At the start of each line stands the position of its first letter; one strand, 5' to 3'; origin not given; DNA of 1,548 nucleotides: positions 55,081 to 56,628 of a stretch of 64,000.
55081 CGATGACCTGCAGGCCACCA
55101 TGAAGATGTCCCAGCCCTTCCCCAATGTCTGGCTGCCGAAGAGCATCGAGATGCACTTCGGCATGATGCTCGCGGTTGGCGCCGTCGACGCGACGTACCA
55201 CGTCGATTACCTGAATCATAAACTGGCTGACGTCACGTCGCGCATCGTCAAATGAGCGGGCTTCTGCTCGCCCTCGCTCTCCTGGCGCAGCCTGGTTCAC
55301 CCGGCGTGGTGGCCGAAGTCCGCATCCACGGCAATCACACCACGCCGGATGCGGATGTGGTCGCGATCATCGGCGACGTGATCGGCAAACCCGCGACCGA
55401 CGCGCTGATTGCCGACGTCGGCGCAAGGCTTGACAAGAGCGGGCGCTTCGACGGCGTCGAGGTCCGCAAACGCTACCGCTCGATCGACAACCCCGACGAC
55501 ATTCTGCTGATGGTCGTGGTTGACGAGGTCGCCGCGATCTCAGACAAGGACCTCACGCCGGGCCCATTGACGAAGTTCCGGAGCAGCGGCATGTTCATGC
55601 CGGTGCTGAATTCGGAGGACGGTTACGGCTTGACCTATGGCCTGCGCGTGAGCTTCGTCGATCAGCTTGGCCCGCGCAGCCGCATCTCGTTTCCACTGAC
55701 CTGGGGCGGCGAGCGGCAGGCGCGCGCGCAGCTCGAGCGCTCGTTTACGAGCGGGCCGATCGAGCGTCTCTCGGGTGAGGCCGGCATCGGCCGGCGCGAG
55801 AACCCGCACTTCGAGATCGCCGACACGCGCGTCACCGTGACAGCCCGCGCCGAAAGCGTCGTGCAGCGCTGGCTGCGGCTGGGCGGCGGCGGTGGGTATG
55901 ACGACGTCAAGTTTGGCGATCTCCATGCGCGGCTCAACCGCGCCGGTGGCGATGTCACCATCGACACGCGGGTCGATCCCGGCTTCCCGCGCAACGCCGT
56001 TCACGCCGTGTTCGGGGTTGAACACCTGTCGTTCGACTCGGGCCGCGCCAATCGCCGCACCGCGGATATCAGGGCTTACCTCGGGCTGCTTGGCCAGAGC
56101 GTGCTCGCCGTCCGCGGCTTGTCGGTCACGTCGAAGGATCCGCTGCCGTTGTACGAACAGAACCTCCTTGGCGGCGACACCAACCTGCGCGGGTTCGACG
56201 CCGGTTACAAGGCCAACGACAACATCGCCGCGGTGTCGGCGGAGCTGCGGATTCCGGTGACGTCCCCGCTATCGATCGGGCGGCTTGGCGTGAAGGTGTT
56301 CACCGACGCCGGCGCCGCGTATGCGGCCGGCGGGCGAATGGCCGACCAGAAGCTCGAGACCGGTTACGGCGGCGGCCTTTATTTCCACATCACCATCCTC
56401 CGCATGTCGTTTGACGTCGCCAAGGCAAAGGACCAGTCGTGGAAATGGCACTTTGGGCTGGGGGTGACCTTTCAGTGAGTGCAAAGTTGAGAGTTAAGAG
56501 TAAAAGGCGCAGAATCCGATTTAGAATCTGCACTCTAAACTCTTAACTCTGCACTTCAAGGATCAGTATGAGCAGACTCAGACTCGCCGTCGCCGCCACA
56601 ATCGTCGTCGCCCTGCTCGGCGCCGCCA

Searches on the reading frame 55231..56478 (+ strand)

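Call 10: search_protein_families(library=pfam, proteins=[window:55231-56478:+], max_evalue=0.001)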
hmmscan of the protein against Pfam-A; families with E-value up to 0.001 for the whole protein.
window:55231-56478:+ (415 aa): 2 families
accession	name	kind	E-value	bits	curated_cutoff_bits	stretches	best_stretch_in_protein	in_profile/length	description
PF01103.29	Omp85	-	4.4e-18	66.3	24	1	226-414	105-325/325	Omp85 superfamily domain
PF03865.19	ShlB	-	0.0001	22.3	22.7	1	300-383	229-309/311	Haemolysin secretion/activation protein ShlB/FhaC/HecB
